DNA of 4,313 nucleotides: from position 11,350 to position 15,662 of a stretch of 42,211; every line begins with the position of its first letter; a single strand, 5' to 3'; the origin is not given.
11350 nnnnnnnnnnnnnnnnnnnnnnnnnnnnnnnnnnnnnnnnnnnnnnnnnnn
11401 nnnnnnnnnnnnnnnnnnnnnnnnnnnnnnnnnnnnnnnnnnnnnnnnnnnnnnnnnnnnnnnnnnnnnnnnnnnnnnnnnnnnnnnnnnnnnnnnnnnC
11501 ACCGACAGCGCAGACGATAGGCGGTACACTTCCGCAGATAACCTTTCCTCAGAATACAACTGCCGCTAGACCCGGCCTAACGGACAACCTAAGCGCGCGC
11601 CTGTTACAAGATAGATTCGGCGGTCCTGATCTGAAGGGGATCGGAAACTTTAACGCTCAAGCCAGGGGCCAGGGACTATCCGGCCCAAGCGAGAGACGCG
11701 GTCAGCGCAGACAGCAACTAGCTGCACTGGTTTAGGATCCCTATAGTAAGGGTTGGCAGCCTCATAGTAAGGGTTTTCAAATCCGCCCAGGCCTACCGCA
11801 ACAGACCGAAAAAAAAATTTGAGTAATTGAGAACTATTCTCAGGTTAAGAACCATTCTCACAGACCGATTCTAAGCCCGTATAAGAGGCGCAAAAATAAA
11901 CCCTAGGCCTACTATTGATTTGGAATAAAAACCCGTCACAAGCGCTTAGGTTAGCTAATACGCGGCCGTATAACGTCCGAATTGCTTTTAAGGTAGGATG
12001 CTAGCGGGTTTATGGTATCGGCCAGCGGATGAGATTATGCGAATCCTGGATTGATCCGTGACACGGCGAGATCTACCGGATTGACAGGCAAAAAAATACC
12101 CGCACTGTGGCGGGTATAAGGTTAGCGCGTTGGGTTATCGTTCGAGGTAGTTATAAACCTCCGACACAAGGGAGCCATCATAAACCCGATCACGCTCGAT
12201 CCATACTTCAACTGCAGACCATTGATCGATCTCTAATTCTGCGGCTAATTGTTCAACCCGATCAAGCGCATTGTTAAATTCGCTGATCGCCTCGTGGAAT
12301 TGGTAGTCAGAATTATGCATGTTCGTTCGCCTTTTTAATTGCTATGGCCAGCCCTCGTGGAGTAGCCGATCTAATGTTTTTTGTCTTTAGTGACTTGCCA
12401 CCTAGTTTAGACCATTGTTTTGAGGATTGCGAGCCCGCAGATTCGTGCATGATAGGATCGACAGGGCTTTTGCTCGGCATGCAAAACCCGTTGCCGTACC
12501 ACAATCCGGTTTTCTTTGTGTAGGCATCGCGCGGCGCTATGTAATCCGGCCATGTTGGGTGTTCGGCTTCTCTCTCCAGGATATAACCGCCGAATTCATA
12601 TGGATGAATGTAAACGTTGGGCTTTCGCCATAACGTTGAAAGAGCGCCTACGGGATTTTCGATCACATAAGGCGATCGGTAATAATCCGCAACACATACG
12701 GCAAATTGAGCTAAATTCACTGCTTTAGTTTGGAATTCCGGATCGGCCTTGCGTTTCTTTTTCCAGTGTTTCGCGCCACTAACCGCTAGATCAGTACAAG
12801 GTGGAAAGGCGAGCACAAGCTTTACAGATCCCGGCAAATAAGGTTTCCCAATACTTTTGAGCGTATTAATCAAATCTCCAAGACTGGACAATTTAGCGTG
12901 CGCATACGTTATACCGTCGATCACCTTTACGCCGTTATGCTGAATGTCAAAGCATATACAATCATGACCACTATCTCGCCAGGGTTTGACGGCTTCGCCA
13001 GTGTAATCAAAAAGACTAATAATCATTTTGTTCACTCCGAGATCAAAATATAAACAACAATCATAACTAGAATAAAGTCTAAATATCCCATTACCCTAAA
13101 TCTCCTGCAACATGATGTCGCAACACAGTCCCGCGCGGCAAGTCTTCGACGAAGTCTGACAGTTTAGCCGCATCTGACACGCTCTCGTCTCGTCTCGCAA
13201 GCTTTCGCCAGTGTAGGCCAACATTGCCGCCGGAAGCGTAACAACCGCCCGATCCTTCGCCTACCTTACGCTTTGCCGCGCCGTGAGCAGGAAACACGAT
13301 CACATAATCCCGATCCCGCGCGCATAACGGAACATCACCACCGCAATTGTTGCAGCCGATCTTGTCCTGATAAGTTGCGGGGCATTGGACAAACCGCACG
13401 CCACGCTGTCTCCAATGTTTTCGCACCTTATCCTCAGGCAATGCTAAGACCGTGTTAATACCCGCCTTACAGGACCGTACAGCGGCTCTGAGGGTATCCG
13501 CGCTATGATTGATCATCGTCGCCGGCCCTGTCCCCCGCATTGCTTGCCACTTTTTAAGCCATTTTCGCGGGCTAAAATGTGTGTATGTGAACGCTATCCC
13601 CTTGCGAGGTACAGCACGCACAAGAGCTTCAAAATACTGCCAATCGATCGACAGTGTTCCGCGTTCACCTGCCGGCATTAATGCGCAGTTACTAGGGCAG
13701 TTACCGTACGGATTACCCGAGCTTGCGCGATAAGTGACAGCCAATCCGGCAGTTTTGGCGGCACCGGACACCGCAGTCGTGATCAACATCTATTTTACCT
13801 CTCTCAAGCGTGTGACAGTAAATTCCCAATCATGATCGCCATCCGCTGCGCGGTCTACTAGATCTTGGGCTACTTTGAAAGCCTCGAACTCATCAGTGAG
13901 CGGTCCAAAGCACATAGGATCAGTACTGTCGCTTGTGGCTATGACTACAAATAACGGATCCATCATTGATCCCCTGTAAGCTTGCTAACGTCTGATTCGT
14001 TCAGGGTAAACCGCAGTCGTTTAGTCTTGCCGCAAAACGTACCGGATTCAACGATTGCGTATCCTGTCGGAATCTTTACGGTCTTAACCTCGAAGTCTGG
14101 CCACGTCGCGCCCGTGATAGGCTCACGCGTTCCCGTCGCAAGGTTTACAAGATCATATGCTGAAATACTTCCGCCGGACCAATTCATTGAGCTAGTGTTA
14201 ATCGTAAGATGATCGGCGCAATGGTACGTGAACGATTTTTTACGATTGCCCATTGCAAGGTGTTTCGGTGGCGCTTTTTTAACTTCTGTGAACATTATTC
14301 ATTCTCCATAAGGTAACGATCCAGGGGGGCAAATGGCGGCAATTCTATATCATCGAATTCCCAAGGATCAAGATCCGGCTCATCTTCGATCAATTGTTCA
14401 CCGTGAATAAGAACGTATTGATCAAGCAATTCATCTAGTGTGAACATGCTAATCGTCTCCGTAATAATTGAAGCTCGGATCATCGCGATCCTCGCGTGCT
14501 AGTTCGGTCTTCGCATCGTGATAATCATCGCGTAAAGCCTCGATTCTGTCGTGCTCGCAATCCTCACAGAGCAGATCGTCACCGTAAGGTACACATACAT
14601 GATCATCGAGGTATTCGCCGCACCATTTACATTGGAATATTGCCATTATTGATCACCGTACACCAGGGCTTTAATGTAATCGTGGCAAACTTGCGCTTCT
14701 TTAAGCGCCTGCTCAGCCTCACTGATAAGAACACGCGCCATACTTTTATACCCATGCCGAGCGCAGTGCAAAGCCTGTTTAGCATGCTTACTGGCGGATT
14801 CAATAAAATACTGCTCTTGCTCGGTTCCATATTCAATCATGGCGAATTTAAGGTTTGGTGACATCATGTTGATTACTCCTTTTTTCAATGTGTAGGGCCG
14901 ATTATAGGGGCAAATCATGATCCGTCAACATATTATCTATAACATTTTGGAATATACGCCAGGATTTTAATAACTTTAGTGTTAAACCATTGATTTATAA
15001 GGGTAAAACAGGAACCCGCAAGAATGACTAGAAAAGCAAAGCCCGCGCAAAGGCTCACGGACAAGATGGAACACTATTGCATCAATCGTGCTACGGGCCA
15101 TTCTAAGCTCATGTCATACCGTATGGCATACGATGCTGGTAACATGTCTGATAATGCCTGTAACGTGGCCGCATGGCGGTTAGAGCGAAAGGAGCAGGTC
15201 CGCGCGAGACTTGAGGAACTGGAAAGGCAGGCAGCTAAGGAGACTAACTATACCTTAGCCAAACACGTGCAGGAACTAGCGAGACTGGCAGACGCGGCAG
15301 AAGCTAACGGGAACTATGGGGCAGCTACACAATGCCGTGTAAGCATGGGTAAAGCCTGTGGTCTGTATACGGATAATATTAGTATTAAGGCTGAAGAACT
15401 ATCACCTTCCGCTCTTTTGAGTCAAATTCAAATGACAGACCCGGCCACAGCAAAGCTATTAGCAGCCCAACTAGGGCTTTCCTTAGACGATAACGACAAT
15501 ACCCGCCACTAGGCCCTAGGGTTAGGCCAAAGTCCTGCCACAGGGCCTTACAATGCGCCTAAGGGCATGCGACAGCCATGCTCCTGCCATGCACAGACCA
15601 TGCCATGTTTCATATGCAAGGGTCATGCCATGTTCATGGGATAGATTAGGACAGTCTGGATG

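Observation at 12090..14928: A self-contained reverse-oriented cassette encodes a methyltransferase-like gene, a Cys-rich gene and small acidic or zinc-ribbon proteins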

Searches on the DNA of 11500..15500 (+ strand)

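Call 11: search_dna_similar(query=window:11500-15500:+, collection=ecoli_genomes, mode=near, max_rows=15)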
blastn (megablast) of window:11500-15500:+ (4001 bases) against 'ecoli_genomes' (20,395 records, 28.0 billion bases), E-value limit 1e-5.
No match.

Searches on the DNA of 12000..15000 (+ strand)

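Call 4: search_dna_similar(query=window:12000-15000:+, collection=phages, mode=near, max_rows=30)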
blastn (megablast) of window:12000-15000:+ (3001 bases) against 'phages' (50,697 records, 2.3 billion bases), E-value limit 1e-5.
No match.

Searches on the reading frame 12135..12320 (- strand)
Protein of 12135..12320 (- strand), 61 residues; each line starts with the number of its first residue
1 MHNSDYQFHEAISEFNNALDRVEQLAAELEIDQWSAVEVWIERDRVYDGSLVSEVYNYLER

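Call 5: search_protein_families(library=pfam, proteins=[window:12135-12320:-], max_evalue=1)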
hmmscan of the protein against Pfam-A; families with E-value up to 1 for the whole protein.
window:12135-12320:- (61 aa): 0 families

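Call 6: search_protein_families(library=phrogs, proteins=[window:12135-12320:-], max_evalue=0.01)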
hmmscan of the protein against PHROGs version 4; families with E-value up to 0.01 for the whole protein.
window:12135-12320:- (61 aa): 0 families

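Call 12: search_protein_families(library=ncbifam, proteins=[window:12135-12320:-], max_evalue=0.1)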
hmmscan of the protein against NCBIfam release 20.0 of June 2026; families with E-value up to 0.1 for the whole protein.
window:12135-12320:- (61 aa): 0 families

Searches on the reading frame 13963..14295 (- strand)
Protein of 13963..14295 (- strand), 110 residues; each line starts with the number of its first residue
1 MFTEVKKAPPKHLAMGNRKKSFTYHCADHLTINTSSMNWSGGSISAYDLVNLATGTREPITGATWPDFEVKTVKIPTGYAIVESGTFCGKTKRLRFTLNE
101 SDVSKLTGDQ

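Call 5: search_protein_families(library=pfam, proteins=[window:13963-14295:-], max_evalue=1)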
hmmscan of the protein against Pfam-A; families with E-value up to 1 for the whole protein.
window:13963-14295:- (110 aa): 1 family
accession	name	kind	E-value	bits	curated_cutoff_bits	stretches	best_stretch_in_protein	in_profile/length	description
PF09999.14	DUF2240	-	0.27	11.3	22.3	1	61-84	56-79/144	Uncharacterized protein conserved in archaea (DUF2240)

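Call 6: search_protein_families(library=phrogs, proteins=[window:13963-14295:-], max_evalue=0.01)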
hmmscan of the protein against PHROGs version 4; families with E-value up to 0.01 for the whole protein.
window:13963-14295:- (110 aa): 0 families

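Call 12: search_protein_families(library=ncbifam, proteins=[window:13963-14295:-], max_evalue=0.1)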
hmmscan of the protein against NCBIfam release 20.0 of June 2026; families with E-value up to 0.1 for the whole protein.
window:13963-14295:- (110 aa): 0 families

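Call 122: search_dna_similar(query=window:13963-14295:-, collection=phages, mode=protein, max_evalue=0.01, max_rows=8)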
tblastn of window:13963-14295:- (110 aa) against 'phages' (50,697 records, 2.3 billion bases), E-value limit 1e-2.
No match.

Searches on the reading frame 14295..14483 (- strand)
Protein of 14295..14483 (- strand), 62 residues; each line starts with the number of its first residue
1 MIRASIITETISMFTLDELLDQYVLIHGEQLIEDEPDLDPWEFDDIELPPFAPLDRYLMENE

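Call 5: search_protein_families(library=pfam, proteins=[window:14295-14483:-], max_evalue=1)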
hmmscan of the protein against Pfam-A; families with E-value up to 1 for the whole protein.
window:14295-14483:- (62 aa): 0 families

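Call 6: search_protein_families(library=phrogs, proteins=[window:14295-14483:-], max_evalue=0.01)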
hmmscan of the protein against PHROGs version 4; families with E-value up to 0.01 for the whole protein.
window:14295-14483:- (62 aa): 0 families

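Call 12: search_protein_families(library=ncbifam, proteins=[window:14295-14483:-], max_evalue=0.1)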
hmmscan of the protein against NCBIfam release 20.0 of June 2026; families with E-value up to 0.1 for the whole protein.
window:14295-14483:- (62 aa): 0 families

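Call 123: search_dna_similar(query=window:14295-14447:-, collection=phages, mode=protein, max_evalue=0.01, max_rows=8)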
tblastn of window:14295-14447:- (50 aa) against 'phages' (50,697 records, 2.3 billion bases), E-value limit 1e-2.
No match.

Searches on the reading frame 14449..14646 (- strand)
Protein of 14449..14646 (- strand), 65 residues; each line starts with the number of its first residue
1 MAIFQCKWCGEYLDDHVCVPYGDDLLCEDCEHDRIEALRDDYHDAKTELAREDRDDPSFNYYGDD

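Call 5: search_protein_families(library=pfam, proteins=[window:14449-14646:-], max_evalue=1)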
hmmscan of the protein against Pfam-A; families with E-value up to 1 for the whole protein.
window:14449-14646:- (65 aa): 1 family
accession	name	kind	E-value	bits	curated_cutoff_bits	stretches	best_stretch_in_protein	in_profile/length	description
PF13920.12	zf-C3HC4_3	-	0.061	13.6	27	1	5-33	4-32/49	Zinc finger, C3HC4 type (RING finger)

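Call 6: search_protein_families(library=phrogs, proteins=[window:14449-14646:-], max_evalue=0.01)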
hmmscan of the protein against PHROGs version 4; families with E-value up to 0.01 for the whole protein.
window:14449-14646:- (65 aa): 0 families

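Call 12: search_protein_families(library=ncbifam, proteins=[window:14449-14646:-], max_evalue=0.1)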
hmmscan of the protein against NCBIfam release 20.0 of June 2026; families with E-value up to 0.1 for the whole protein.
window:14449-14646:- (65 aa): 2 families
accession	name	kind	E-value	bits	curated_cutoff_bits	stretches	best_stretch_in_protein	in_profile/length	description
NF045720.1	rubredox_RCKP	subfamily_domain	0.045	13.3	45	0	1-12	1-12/34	RCKP-type rubredoxin-like domain-containing protein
NF011453.0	PRK14873.1-3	equivalog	0.074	11.1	812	1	4-24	415-435/653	primosome assembly protein PriA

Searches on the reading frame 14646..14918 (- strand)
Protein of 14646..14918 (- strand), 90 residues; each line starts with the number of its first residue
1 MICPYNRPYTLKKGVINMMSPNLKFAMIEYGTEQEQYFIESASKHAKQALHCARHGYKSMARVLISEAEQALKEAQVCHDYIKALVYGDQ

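Call 5: search_protein_families(library=pfam, proteins=[window:14646-14918:-], max_evalue=1)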
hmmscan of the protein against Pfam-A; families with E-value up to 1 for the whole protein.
window:14646-14918:- (90 aa): 3 families
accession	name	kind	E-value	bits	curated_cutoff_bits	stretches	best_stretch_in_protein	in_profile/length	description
PF16785.10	SMBP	-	0.0025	18.4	29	1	42-77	23-62/111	Small metal-binding protein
PF02255.21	PTS_IIA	-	0.0084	16.6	27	1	42-79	13-50/94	PTS system, Lactose/Cellobiose specific IIA subunit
PF00023.36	Ank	-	0.18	12.7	21.1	1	49-67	5-25/33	Ankyrin repeat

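Call 6: search_protein_families(library=phrogs, proteins=[window:14646-14918:-], max_evalue=0.01)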
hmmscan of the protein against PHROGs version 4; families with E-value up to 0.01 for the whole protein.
window:14646-14918:- (90 aa): 0 families

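Call 12: search_protein_families(library=ncbifam, proteins=[window:14646-14918:-], max_evalue=0.1)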
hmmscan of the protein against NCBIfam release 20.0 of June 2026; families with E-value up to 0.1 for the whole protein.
window:14646-14918:- (90 aa): 2 families
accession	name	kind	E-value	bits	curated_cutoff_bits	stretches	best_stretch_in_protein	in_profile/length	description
NF002110.2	PRK00951.1-6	equivalog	0.029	14.1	266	1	7-58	111-162/199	imidazoleglycerol-phosphate dehydratase HisB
NF053829.1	HelldRmdprotDnaB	equivalog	0.036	13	570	1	11-75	337-399/460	replicative helicase loading/DNA remodeling protein DnaB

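Call 124: search_protein_families(library=pfam, proteins=[window:14646-14867:-], max_evalue=0.01)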
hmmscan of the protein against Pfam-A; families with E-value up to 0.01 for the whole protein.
window:14646-14867:- (73 aa): 2 families
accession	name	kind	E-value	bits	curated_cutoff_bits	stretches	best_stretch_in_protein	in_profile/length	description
PF16785.10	SMBP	-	0.0022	18.6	29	1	25-60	23-62/111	Small metal-binding protein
PF02255.21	PTS_IIA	-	0.0042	17.6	27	1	25-62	13-50/94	PTS system, Lactose/Cellobiose specific IIA subunit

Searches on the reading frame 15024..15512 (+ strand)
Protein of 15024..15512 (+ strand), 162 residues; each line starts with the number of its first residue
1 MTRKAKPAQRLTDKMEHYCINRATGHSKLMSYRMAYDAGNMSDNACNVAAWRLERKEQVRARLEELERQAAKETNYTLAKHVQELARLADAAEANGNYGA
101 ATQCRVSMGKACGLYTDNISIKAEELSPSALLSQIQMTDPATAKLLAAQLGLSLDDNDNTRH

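Call 13: search_protein_families(library=phrogs, proteins=[window:15024-15512:+], max_evalue=0.001)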
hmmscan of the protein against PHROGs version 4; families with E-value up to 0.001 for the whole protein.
window:15024-15512:+ (162 aa): 2 families
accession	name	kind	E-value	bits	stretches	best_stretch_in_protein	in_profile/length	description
phrog_1595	-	head and packaging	4.1e-09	37.7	1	9-94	2-88/164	terminase small subunit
phrog_51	-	head and packaging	1.5e-08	35.7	1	3-120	81-184/261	terminase small subunit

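Call 41: find_related_loci(query=window:15024-15512:+, collection=viral_contigs, flank=10000)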
Query window:15024-15512:+ (162 aa) in viral_contigs; peptide patterns used: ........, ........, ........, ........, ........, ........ (x = any residue, [..] = any of these).
5 stretches matched a pattern, but none encodes a relative of the query by tblastn (E <= 1e-3).

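Call 86: find_homologous_proteins(query=window:15024-15512:+, max_evalue=0.00001)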
Query window:15024-15512:+ (162 aa): 2 proteins with E <= 0.00001 among 90 candidates.
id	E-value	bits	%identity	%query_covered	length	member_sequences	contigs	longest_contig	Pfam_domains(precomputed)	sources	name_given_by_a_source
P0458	1.4e-99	348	100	100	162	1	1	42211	-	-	-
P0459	7.0e-42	161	51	94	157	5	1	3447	-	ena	-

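Call 87: find_encoding_contigs(protein=P0459, flank=10000, max_places=5)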
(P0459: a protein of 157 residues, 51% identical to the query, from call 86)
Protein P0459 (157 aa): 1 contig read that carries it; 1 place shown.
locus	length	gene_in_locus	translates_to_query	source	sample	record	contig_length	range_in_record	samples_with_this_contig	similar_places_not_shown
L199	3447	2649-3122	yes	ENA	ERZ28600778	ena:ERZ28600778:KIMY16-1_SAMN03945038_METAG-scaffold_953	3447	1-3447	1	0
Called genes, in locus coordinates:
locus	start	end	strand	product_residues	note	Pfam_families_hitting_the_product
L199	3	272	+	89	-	?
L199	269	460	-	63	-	-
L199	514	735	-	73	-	-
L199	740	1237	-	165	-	-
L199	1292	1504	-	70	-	-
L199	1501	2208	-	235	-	-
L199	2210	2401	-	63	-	-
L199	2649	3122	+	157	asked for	-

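Call 89: search_protein_families(library=pfam, proteins=[L199:1501-2208:-, L199:740-1237:-, L199:514-735:-, L199:269-460:-, L199:2210-2401:-], max_evalue=1)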
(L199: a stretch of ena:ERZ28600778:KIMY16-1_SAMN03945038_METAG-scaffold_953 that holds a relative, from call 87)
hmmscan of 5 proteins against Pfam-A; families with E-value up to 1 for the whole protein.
L199:1501-2208:- (235 aa): 1 family
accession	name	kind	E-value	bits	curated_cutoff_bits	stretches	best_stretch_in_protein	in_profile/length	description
PF23872.1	DUF7227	-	0.12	12.3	27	1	191-232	178-216/223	Domain of unknown function (DUF7227)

L199:740-1237:- (165 aa): 0 families

L199:514-735:- (73 aa): 0 families

L199:269-460:- (63 aa): 0 families

L199:2210-2401:- (63 aa): 0 families

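Call 101: find_related_loci(query=A5, collection=metagenome_contigs, flank=10000)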
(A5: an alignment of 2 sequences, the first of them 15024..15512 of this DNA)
Query A5 (162 aa) in metagenome_contigs; peptide patterns used: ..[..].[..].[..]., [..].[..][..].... (x = any residue, [..] = any of these).
356 stretches matched a pattern; 3 encode a relative of the query (tblastn E <= 1e-3); 3 distinct loci.
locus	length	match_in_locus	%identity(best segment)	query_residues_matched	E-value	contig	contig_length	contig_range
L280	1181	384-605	39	10-81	7e-10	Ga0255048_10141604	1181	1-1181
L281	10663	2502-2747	31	11-97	1e-8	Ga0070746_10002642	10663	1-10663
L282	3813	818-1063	31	11-97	1e-8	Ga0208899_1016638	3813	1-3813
